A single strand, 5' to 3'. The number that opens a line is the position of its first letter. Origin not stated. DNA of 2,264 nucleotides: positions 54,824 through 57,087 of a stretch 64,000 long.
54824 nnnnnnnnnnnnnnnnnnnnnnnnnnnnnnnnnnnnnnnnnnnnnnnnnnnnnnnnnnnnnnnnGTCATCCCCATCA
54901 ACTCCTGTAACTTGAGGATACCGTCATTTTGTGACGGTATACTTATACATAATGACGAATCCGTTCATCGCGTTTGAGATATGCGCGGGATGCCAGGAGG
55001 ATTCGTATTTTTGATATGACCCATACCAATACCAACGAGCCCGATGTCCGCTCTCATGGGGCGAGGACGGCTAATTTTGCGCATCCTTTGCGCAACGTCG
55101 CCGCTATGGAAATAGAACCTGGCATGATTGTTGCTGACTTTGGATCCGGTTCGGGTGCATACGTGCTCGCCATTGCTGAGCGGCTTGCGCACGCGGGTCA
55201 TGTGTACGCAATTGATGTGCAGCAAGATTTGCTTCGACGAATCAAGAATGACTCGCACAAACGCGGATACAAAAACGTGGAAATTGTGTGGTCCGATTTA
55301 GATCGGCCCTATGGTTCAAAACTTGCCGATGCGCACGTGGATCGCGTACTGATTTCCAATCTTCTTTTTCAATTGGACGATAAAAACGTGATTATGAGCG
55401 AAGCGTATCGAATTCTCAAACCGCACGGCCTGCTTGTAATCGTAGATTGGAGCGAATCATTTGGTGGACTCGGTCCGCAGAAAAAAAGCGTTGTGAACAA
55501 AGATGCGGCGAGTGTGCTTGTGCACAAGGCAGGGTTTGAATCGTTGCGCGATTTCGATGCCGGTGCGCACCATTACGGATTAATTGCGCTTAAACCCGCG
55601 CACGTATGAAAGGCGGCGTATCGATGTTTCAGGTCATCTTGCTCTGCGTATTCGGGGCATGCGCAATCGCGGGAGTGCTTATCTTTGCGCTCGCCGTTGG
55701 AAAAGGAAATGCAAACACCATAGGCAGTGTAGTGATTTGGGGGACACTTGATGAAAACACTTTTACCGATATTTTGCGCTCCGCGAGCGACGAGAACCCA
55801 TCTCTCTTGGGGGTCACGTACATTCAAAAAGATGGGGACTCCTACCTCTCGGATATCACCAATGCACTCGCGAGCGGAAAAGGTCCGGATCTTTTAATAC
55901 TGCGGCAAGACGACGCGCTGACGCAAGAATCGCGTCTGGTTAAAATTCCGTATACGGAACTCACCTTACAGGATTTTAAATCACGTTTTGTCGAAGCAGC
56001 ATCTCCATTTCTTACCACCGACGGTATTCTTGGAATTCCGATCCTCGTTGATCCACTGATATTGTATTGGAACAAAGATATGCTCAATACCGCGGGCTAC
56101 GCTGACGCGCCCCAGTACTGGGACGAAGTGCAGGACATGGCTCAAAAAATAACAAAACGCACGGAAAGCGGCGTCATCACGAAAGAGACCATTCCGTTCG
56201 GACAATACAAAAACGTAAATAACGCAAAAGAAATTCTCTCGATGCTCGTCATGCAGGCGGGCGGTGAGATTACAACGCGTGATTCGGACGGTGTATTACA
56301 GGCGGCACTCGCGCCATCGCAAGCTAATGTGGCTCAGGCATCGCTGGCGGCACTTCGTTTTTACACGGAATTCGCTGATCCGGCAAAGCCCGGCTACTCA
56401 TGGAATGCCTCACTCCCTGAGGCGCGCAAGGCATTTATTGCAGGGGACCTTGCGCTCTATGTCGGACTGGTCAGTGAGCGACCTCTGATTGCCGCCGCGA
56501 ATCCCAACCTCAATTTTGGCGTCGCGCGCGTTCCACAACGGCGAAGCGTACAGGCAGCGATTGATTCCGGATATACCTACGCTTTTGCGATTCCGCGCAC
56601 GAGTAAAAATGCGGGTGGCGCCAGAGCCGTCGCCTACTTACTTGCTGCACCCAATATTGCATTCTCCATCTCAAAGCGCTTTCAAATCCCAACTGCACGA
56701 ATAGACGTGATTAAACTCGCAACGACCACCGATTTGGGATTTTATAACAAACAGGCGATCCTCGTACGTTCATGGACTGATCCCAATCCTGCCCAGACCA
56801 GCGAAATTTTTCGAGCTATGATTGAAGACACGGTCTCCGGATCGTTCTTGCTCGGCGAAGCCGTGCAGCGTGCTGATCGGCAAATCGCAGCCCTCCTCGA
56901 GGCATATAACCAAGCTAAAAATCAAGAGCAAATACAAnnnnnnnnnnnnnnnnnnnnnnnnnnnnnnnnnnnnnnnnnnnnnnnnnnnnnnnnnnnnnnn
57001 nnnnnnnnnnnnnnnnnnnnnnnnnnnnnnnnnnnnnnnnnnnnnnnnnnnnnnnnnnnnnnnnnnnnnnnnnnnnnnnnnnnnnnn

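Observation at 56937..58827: Tandem array of five TrbC/VirB2-like pilin paralogs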

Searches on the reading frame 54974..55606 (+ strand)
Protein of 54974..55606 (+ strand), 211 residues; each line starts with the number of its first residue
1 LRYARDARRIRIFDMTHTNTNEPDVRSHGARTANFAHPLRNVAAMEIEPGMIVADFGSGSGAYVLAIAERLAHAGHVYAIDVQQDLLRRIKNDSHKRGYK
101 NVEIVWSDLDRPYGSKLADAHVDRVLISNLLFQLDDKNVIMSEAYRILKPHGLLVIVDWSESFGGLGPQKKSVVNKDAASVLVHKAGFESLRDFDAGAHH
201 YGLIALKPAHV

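Call 10: search_protein_families(library=pfam, max_evalue=0.001, proteins=[window:54974-55606:+])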
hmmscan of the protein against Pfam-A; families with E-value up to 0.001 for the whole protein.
window:54974-55606:+ (211 aa): 14 families
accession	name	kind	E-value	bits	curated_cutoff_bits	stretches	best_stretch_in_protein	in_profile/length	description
PF13847.12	Methyltransf_31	-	1e-15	58.1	27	1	48-160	2-113/145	Methyltransferase domain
PF08241.18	Methyltransf_11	-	2.8e-14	53.9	21.2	1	55-156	2-95/95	Methyltransferase domain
PF13649.12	Methyltransf_25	-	4.4e-13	50.2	27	1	53-152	1-97/97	Methyltransferase domain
PF01209.24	Ubie_methyltran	-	3.2e-10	40.2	20.1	1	46-161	44-156/233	ubiE/COQ5 methyltransferase family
PF08242.18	Methyltransf_12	-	1.5e-09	38.9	30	1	55-154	2-98/98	Methyltransferase domain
PF13489.12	Methyltransf_23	-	2.9e-06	27.6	27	1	40-163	13-123/164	Methyltransferase domain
PF05175.20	MTS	-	1.9e-05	24.8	23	1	52-157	34-139/170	Methyltransferase small domain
PF01135.25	PCMT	-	2.8e-05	24.4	20.3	1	45-108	69-132/210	Protein-L-isoaspartate(D-aspartate) O-methyltransferase (PCMT)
PF01269.23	Fibrillarin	-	3.9e-05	23.4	27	1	39-162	61-180/227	Fibrillarin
PF06325.19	PrmA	-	4.9e-05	23.4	22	1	47-156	159-258/296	Ribosomal protein L11 methyltransferase (PrmA)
PF01189.24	Methyltr_RsmB-F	-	5.8e-05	23.3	27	1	47-127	6-85/199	16S rRNA methyltransferase RsmB/F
PF02390.23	Methyltransf_4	-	6.9e-05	22.8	24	1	51-127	3-78/173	Putative methyltransferase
PF01728.25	FtsJ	-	0.00037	20.9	24.1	1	46-98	17-69/181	FtsJ-like methyltransferase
PF08704.16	GCD14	-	0.00071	19.7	26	0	44-99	35-90/247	tRNA methyltransferase complex GCD14 subunit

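Call 73: search_protein_families(library=ncbifam, max_evalue=0.01, proteins=[window:54974-55606:+])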
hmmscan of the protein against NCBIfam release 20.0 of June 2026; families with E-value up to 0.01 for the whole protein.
window:54974-55606:+ (211 aa): 50 families (the best 25 are shown)
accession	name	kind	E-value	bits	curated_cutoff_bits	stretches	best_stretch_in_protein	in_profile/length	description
NF008823.0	PRK11873.1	subfamily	5.3e-20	72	263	1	43-158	71-183/272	arsenite methyltransferase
NF041537.1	ArsM_AhpD_UU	exception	6.2e-13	48.2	510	1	46-159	73-183/345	arsenite methyltransferase/AhpD domain selenoprotein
NF041536.1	ArsM_DUF2284_UU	exception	1.3e-12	46.8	575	1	46-158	73-182/459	arsenite methyltransferase/DUF2284 domain selenoprotein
NF047649.1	MTase_UXPK_star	exception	1.1e-11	44.3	460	1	46-159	74-184/283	methyltransferase/UXPK-star double selenoprotein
NF043040.1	corrin_prot_MT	hypoth_equivalog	3.1e-11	43.1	180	1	40-158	31-149/216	corrinoid protein-associated methyltransferase CpaM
NF045667.1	MTase_DVU1556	equivalog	2.2e-10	40.3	155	1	40-162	13-125/213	DVU_1556 family methyltransferase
TIGR02469.1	CbiT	equivalog_domain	2.7e-10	40.6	78.3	1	43-156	13-120/124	precorrin-6Y C5,15-methyltransferase (decarboxylating) subunit CbiT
TIGR04364.1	methyltran_FxLD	equivalog_domain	9.6e-10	38.1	320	1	45-127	78-156/394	methyltransferase, FxLD system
NF001240.0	PRK00216.1-1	equivalog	1.3e-09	37.4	378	1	42-161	56-173/251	bifunctional demethylmenaquinone methyltransferase/2-methoxy-6-polyprenyl-1,4-benzoquinol methylase UbiE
NF001243.0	PRK00216.1-4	equivalog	1.4e-09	37.6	235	1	42-160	40-155/237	demethylmenaquinone methyltransferase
NF001244.0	PRK00216.1-5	equivalog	4.1e-09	36.1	216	1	42-161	41-158/236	bifunctional demethylmenaquinone methyltransferase/2-methoxy-6-polyprenyl-1,4-benzoquinol methylase UbiE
NF052510.1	methyltran_MpqE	exception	4.8e-09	35.9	335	1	42-162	39-157/234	methyl-plastoquinone biosynthesis methyltransferase MpqE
TIGR02752.1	MenG_heptapren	equivalog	9.6e-09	35.1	419.85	1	43-160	39-153/231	demethylmenaquinone methyltransferase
TIGR01934.1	MenG_MenH_UbiE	subfamily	6.6e-08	32.1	158.35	1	43-161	33-146/223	ubiquinone/menaquinone biosynthesis methyltransferase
TIGR02072.1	BioC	equivalog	1e-07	32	184.95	1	52-156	37-132/244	malonyl-ACP O-methyltransferase BioC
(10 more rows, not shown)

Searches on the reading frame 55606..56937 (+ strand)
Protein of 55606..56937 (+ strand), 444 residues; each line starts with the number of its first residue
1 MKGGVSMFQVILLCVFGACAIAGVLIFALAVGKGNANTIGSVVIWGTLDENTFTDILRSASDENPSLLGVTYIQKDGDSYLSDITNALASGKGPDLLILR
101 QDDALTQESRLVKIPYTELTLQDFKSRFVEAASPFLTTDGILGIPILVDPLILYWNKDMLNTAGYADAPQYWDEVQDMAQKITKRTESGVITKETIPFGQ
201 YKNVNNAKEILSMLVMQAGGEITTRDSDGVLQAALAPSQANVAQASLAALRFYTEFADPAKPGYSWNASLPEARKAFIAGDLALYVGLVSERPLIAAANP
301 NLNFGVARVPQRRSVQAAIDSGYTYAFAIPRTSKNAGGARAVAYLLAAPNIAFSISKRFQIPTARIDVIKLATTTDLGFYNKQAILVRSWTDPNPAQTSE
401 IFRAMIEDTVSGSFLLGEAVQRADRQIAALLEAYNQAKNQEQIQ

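Call 10: search_protein_families(library=pfam, max_evalue=0.001, proteins=[window:55606-56937:+])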
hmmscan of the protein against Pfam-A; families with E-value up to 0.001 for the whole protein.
window:55606-56937:+ (444 aa): 2 families
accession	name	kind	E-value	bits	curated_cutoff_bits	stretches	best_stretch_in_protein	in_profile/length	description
PF01547.30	SBP_bac_1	-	6.6e-19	69.5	26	1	70-342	26-296/307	Bacterial extracellular solute-binding protein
PF13416.11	SBP_bac_8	-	1.3e-15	58.4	27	1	70-338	14-234/279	Bacterial extracellular solute-binding protein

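Call 38: search_solved_structures(query=window:55606-56937:+, max_evalue=0.001)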
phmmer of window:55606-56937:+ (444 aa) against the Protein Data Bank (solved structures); distinct sequences matched with E-value up to 0.001: 21.
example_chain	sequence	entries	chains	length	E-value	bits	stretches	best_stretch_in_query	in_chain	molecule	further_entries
4r9f_A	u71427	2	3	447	2.2e-11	46.7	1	84-361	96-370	MBP1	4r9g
5ci5_A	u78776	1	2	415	4.2e-09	39.2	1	76-429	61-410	Extracellular solute-binding protein family 1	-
3quf_A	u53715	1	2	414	8.6e-09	38.2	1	44-329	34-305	Extracellular solute-binding protein, family 1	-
4qrz_A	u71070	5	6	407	1.6e-07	33.9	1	68-187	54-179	ABC-TYPE SUGAR TRANSPORTER | ABC transporter, substrate binding protein (Sugar)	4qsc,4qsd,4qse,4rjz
6dtq_A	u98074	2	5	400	9.9e-06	28.1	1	135-184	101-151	maltose-binding protein MalE3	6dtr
1eu8_A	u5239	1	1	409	2e-05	27.1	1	141-184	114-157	TREHALOSE/MALTOSE BINDING PROTEIN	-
6jar_A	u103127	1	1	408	3.3e-05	26.4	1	115-184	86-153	ABC transporter, periplasmic substrate-binding protein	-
5ysb_A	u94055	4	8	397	3.3e-05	26.3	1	138-186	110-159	Lin1841 protein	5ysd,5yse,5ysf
6jb0_A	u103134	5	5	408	3.3e-05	26.3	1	115-184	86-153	ABC transporter, periplasmic substrate-binding protein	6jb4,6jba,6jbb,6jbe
6jaz_A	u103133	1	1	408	3.4e-05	26.3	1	115-184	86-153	ABC transporter, periplasmic substrate-binding protein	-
6jam_A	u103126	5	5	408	3.4e-05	26.3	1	115-184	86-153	ABC transporter, periplasmic substrate-binding protein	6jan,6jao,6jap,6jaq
6j9w_A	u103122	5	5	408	3.4e-05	26.3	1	115-184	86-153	ABC transporter, periplasmic substrate-binding protein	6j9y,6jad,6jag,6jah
6jal_A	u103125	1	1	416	3.5e-05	26.3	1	115-184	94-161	ABC transporter, periplasmic substrate-binding protein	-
8art_A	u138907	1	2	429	7.8e-05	25.1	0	130-186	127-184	Putative secreted maltose-binding protein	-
6jai_A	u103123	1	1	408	0.00043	22.7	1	115-184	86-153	ABC transporter, periplasmic substrate-binding protein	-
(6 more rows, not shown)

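Call 60: find_homologous_proteins(query=window:55606-56937:+, max_evalue=0.00001)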
Query window:55606-56937:+ (444 aa): 502 proteins with E <= 0.00001 among 8000 candidates; the best 120 are listed.
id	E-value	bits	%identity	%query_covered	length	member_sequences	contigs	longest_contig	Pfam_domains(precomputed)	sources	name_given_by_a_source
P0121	1.1e-283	958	100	99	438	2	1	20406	PF13416.12,PF01547.31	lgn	-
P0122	1.2e-236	803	83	99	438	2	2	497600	PF13416.12,PF01547.31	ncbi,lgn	-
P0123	7.9e-226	768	79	100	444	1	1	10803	PF13416.12,PF01547.31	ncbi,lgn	-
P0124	4.2e-221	752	77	99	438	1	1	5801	PF13416.12,PF01547.31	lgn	-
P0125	7.0e-218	742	75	100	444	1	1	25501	PF13416.12,PF01547.31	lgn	-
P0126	2.6e-213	727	75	99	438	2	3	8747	PF13416.12,PF01547.31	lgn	-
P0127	1.2e-212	724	75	99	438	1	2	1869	PF13416.12,PF01547.31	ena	-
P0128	6.7e-212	722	75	99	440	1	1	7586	PF13416.12,PF01547.31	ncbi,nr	ncbi:MAG: extracellular solute-binding protein [Candidatus Pacebacteria bacterium]|nr:extracellular 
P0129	9.6e-212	722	73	99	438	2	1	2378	PF13416.12,PF01547.31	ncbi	-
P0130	4.8e-211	719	75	99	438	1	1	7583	PF13416.12,PF01547.31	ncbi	-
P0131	6.0e-211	719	71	100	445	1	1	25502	PF13416.12,PF01547.31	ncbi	-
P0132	1.1e-210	718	74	99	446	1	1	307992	PF13416.12,PF01547.31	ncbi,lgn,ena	-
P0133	1.0e-209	715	74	99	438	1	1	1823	PF13416.12,PF01547.31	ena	-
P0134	3.8e-207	706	72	99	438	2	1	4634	PF13416.12,PF01547.31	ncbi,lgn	-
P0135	1.5e-205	701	72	99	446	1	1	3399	PF13416.12,PF01547.31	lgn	-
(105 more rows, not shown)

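Call 73: search_protein_families(library=ncbifam, max_evalue=0.01, proteins=[window:55606-56937:+])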
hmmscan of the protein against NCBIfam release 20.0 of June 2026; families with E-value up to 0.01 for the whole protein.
window:55606-56937:+ (444 aa): 3 families
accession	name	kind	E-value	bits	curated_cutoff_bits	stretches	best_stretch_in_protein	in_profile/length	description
NF053763.1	ABCarbgalBndGanS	equivalog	1e-05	24.5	700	1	54-232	54-215/420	galactooligosaccharide ABC transporter substrate-binding protein GanS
NF007011.0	PRK09474.1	equivalog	3.3e-05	22.9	291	1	25-191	16-174/396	maltose/maltodextrin ABC transporter substrate-binding protein MalE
TIGR03850.1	bind_CPR_0540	equivalog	0.0041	15.8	299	1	140-193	150-201/437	carbohydrate ABC transporter substrate-binding protein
